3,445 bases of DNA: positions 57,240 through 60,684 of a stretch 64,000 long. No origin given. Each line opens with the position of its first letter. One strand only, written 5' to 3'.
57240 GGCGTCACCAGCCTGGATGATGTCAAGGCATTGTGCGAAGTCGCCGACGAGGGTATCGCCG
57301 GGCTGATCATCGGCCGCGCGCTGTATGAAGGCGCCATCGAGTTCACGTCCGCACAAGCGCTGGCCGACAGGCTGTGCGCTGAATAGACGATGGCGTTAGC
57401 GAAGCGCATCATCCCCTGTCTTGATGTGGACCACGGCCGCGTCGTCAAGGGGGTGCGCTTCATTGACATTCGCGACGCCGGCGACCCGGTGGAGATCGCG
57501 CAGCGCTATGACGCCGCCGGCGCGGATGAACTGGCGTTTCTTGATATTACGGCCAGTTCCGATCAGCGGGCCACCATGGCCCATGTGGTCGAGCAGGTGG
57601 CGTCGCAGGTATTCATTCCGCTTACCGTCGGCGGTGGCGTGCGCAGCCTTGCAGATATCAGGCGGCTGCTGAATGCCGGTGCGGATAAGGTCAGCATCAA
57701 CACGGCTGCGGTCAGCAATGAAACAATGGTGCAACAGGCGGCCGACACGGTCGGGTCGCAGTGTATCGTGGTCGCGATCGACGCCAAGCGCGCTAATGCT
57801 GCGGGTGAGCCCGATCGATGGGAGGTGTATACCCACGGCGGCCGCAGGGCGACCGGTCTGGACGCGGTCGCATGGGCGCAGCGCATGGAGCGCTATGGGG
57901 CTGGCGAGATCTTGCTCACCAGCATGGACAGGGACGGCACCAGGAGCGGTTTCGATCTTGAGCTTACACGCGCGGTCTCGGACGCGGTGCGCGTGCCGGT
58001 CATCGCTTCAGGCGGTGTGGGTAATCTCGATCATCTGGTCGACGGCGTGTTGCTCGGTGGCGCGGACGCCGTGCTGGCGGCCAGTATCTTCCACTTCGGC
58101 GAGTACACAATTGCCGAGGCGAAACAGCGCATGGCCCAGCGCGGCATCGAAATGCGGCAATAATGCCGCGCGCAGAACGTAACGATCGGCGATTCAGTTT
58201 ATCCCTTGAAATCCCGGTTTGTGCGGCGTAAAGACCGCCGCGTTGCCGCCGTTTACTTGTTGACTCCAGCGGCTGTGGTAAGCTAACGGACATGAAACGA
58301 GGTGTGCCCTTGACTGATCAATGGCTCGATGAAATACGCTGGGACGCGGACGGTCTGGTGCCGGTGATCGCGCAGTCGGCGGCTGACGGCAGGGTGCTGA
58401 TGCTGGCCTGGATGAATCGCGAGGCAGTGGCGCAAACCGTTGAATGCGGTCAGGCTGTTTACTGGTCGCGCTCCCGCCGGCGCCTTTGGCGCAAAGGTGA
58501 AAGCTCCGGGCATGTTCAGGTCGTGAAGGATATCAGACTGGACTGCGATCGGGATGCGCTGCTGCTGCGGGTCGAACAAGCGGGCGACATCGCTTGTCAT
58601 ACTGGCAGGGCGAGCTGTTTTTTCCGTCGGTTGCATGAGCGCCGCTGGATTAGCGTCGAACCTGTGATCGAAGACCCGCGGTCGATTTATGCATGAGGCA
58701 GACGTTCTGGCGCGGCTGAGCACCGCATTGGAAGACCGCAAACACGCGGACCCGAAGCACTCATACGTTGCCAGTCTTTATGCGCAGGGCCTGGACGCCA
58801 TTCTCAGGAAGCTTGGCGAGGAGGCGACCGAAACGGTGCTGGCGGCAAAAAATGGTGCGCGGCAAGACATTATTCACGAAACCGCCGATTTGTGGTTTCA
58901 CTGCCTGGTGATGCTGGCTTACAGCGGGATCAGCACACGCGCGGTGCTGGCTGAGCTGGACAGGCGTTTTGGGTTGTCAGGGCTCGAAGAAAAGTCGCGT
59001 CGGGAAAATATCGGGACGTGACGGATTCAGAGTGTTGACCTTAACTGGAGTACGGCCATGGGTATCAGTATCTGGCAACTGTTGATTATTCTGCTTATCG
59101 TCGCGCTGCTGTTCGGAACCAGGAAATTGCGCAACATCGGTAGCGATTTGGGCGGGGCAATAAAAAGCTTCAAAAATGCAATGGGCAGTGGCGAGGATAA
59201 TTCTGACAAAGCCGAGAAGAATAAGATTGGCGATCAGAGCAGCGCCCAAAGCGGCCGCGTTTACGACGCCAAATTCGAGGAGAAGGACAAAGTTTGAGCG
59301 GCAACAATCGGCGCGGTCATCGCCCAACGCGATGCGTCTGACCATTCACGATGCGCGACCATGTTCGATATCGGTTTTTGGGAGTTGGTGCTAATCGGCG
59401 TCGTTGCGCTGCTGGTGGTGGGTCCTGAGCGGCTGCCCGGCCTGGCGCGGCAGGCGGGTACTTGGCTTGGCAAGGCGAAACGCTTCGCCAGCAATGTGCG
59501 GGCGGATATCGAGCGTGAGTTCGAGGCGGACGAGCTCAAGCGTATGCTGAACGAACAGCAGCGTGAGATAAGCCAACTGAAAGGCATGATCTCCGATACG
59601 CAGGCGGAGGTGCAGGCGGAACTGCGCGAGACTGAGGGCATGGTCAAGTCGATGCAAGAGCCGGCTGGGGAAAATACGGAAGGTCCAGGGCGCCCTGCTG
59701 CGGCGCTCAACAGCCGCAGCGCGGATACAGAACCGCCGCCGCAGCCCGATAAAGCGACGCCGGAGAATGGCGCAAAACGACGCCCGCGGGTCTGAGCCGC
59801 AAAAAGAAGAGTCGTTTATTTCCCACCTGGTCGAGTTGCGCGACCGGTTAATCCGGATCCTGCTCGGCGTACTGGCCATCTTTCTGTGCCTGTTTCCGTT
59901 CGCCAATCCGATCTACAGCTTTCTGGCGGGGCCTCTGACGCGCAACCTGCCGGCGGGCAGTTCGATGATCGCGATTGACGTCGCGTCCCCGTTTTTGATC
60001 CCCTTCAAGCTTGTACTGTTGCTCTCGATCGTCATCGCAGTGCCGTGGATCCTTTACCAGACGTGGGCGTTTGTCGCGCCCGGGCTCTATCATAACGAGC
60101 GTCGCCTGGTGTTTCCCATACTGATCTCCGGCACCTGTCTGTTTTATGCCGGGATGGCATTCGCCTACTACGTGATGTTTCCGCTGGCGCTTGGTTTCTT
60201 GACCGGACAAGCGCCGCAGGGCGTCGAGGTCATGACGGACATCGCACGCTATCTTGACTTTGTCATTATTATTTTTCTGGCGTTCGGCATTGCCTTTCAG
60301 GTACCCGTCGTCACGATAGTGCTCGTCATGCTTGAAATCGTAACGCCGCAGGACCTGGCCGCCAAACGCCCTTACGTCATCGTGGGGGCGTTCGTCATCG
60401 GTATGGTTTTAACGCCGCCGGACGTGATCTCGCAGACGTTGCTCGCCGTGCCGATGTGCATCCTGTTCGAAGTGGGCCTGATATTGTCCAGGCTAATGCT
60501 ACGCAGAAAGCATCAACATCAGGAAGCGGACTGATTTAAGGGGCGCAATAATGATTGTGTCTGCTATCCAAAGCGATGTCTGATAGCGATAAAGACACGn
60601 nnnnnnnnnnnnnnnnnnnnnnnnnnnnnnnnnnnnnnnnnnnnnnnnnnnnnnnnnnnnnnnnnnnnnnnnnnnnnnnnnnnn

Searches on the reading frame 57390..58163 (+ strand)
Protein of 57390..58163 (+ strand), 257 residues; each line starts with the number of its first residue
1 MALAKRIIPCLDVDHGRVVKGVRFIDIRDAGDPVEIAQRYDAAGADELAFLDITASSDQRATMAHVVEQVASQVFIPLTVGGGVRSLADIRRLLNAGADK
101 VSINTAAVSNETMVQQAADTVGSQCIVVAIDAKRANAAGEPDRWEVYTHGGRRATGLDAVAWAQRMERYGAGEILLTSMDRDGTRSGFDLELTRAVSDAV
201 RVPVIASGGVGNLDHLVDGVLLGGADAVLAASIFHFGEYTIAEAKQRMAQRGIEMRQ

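Call 45: search_protein_families(library=pfam, proteins=[window:57390-58163:+], max_evalue=0.00001)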
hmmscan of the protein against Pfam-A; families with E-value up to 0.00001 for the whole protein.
window:57390-58163:+ (257 aa): 4 families
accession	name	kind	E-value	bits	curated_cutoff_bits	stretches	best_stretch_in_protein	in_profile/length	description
PF00977.27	His_biosynth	-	9.2e-86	287.4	23.6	1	6-240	1-228/228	Histidine biosynthesis protein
PF03060.21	NMO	-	3.3e-07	30.5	28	0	160-234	146-225/331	Nitronate monooxygenase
PF01207.24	Dus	-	7.5e-07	29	20.4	0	29-121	136-230/311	Dihydrouridine synthase (Dus)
PF05690.20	ThiG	-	1e-06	28.8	23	0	36-118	136-218/247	Thiazole biosynthesis protein ThiG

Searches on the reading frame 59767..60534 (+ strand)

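Call 45: search_protein_families(library=pfam, proteins=[window:59767-60534:+], max_evalue=0.00001)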
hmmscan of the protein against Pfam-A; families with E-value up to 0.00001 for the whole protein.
window:59767-60534:+ (255 aa): 1 family
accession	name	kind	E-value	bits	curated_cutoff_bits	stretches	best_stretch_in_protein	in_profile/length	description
PF00902.23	TatC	-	3.7e-70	236.4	25.1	1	19-229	1-208/208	Sec-independent protein translocase protein (TatC)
